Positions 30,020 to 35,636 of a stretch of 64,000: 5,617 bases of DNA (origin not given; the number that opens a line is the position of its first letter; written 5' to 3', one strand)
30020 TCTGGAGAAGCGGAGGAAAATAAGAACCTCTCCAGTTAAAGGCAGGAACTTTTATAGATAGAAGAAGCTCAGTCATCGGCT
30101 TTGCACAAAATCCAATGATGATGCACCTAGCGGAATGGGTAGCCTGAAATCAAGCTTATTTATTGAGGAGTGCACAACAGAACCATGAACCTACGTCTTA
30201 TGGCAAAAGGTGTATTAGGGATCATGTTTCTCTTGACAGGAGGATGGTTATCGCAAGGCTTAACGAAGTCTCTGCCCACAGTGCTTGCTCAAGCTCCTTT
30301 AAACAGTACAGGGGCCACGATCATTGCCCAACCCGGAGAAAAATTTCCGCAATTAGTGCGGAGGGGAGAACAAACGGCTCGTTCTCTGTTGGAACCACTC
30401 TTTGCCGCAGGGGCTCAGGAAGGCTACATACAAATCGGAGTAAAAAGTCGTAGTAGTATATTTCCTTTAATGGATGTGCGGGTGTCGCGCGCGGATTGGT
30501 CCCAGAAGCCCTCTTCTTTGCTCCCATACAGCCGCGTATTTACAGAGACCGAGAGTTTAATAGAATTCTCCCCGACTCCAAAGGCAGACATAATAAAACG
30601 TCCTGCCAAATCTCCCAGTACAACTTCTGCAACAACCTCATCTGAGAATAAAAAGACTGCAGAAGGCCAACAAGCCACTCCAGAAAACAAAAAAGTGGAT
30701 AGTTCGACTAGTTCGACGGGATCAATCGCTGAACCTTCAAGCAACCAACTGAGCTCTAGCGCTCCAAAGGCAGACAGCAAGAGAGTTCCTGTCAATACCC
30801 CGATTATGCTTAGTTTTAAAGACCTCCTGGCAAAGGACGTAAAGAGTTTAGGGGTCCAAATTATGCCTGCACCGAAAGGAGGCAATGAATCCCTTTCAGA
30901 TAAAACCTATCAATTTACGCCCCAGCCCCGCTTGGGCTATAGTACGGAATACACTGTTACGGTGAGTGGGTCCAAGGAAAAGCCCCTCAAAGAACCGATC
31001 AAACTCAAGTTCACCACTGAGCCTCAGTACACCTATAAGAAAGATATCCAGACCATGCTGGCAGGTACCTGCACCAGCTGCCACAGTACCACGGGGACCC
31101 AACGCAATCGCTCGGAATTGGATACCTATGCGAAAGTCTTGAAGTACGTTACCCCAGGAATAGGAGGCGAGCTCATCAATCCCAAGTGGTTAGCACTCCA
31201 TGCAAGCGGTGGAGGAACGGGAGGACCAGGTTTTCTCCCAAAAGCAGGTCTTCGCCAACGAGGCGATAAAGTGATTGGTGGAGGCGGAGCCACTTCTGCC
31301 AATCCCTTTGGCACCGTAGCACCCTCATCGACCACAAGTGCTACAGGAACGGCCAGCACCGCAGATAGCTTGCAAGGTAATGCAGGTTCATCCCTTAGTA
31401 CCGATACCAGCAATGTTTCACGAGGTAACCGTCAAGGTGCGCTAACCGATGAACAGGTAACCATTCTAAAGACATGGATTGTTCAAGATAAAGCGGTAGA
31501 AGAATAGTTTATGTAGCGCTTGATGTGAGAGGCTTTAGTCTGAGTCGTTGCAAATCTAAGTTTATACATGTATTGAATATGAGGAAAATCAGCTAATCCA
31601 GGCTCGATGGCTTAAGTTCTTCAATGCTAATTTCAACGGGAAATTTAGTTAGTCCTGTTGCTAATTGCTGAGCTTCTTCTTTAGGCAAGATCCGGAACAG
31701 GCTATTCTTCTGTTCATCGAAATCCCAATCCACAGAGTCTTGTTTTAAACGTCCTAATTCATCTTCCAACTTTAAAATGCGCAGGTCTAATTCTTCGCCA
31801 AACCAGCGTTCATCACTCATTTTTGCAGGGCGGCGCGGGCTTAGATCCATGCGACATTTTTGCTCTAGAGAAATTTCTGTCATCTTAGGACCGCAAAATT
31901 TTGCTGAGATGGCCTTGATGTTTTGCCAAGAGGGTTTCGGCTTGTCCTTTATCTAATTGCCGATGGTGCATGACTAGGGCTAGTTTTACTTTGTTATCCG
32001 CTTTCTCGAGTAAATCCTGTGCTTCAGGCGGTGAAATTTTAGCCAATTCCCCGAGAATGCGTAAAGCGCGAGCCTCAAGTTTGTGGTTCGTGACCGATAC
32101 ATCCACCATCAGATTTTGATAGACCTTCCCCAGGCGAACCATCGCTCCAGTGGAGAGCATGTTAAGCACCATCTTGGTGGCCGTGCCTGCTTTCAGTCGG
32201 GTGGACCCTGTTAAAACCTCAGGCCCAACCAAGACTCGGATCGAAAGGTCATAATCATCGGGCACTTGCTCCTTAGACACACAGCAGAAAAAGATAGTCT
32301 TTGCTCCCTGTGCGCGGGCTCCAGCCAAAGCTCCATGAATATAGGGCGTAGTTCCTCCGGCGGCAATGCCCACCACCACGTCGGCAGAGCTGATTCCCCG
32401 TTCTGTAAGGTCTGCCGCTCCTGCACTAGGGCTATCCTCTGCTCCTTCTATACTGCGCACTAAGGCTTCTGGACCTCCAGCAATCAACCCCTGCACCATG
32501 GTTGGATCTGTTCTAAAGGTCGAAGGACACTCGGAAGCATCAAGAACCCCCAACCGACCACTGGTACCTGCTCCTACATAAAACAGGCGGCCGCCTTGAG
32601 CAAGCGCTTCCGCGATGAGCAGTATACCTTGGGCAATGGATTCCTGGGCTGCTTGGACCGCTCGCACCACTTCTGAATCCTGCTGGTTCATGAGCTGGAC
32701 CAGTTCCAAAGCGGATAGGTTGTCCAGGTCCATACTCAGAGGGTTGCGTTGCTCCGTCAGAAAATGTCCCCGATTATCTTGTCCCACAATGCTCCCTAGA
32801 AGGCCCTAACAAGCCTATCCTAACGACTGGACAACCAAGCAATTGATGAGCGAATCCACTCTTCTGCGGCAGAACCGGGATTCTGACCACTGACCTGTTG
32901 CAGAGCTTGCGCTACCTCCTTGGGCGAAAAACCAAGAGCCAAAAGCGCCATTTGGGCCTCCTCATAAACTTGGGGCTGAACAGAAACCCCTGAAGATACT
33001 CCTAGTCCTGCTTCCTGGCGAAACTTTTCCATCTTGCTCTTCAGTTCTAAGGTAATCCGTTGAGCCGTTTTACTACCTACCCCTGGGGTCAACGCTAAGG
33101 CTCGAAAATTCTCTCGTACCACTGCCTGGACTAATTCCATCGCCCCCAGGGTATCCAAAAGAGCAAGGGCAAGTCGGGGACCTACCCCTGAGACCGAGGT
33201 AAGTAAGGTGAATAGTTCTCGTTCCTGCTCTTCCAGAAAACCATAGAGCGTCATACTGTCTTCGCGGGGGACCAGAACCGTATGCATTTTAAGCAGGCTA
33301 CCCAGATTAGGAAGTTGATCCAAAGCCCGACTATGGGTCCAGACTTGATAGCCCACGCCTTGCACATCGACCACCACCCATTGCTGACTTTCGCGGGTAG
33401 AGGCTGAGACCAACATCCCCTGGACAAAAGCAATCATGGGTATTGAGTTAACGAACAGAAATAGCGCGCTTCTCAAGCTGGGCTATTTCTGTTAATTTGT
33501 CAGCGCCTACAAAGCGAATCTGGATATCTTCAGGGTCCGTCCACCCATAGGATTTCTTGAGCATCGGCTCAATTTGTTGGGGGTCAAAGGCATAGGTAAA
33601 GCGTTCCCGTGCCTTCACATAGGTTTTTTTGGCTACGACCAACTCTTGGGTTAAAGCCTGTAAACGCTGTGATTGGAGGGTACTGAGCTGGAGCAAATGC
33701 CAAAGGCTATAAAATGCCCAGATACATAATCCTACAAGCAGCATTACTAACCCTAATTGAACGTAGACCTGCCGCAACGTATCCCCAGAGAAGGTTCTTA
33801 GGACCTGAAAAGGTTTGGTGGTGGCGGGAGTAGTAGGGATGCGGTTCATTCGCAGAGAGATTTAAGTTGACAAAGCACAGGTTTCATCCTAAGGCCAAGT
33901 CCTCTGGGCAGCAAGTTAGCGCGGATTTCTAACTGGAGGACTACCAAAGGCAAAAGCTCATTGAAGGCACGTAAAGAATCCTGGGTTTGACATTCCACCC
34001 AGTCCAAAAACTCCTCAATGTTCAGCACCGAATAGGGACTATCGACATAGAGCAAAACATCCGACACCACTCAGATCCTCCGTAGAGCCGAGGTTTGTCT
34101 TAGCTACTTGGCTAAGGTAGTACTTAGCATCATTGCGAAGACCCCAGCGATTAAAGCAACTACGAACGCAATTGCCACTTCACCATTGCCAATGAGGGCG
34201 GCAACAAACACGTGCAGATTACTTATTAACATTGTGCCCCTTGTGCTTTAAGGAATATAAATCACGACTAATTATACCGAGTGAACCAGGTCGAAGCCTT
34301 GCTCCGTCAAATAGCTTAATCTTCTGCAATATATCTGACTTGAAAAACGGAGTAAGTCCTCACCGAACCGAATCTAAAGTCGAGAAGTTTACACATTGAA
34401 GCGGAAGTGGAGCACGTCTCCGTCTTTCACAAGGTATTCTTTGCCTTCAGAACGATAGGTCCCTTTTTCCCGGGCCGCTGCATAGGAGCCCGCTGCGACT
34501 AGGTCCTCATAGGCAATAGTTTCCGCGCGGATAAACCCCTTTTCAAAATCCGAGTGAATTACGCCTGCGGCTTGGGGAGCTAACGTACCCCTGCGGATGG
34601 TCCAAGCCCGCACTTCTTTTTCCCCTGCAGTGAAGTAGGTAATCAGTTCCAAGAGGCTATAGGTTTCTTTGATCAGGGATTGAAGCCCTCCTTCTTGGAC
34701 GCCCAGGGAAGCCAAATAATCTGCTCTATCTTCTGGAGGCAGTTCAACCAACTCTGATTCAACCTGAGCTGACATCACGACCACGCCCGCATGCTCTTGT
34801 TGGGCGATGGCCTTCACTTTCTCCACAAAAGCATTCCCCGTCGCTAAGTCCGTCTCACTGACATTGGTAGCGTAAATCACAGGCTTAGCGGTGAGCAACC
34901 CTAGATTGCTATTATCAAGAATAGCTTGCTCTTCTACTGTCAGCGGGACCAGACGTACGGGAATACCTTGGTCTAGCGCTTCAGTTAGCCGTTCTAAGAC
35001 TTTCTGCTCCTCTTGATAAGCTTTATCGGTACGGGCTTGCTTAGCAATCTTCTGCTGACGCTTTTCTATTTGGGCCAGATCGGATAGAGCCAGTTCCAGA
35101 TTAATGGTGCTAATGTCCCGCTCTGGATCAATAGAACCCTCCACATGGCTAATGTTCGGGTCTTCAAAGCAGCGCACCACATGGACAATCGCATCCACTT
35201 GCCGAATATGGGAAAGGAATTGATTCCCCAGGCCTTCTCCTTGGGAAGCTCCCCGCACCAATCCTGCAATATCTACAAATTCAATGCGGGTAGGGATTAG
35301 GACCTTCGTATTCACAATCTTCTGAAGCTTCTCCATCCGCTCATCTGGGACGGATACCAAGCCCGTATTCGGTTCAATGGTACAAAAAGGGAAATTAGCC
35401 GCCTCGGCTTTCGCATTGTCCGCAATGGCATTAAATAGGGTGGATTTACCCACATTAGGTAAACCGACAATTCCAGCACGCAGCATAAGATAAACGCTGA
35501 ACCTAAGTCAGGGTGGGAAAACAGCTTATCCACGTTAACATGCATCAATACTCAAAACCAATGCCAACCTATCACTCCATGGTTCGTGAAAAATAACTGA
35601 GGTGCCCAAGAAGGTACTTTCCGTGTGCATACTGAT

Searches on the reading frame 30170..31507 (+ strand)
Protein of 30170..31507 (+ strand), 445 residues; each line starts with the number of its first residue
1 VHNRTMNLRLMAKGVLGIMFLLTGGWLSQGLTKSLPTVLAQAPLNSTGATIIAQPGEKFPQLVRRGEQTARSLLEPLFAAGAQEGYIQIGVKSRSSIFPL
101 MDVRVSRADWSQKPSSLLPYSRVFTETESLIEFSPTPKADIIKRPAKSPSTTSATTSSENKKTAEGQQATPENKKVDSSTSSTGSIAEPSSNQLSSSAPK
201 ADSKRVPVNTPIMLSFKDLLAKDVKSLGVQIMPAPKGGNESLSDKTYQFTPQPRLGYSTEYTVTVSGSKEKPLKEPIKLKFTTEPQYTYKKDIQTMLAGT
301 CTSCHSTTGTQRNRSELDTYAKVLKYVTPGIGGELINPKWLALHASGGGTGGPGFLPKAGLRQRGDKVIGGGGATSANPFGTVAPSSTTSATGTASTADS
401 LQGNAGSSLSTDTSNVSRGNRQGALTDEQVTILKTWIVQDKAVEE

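Call 6: search_protein_families(library=pfam, proteins=[window:30170-31507:+], max_evalue=0.1)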
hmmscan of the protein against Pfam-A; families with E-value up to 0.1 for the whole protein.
window:30170-31507:+ (445 aa): 2 families
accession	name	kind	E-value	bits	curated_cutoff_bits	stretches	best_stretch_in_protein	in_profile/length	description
PF13205.12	Big_5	-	1.7e-07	32.4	23.6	1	193-283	6-105/105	Bacterial Ig-like domain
PF22297.1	PccH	-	0.073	13.6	24.4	0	288-317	1-30/133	PccH Cytochrome c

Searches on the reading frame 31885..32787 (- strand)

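Call 111: search_protein_families(library=pfam, proteins=[window:31885-32787:-], max_evalue=0.00001)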
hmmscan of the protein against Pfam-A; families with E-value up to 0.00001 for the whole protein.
window:31885-32787:- (300 aa): 5 families
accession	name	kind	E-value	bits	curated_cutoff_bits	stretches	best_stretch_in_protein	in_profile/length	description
PF22645.1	GKRP_SIS_N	-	1e-19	70.8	27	1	52-155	3-110/113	Glucokinase regulatory protein N-terminal SIS domain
PF13580.11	SIS_2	-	1.1e-07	32.4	27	1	41-165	10-134/138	SIS domain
PF22198.1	GKRP_SIS_2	-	1.2e-07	32.1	27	1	51-106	7-62/191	Glucokinase regulatory protein, second SIS domain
PF20741.3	GKRP-like_C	-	1.5e-06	29.1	27.7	1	224-263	1-40/100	C-terminal lid domain of glucokinase regulatory protein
PF01380.27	SIS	-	1.9e-06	28.1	25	0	132-211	51-128/131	SIS domain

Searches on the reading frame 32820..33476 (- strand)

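Call 111: search_protein_families(library=pfam, proteins=[window:32820-33476:-], max_evalue=0.00001)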
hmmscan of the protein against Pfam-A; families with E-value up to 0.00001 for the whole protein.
window:32820-33476:- (218 aa): 3 families
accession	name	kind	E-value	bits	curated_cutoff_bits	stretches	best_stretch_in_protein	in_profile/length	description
PF14520.12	HHH_5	-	1.3e-14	54.8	27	1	89-146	1-56/57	Helix-hairpin-helix domain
PF07499.19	RuvA_C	-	1.6e-14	54.5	24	1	170-216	2-47/47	RuvA, C-terminal domain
PF01330.27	RuvA_N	-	3.1e-14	53.3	23.6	1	14-79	1-61/61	RuvA N terminal domain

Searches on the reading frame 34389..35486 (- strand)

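Call 111: search_protein_families(library=pfam, proteins=[window:34389-35486:-], max_evalue=0.00001)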
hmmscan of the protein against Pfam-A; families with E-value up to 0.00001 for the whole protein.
window:34389-35486:- (365 aa): 3 families
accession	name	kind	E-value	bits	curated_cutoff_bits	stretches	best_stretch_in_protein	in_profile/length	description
PF06071.19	YchF-GTPase_C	-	4.5e-40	136.1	27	1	281-364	1-84/84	Protein of unknown function (DUF933)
PF01926.29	MMR_HSR1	-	7.3e-23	81.3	21.9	1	4-113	2-86/113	50S ribosome-binding GTPase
PF02421.24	FeoB_N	-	1.9e-07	31.2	27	1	5-50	4-48/156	Ferrous iron transport protein B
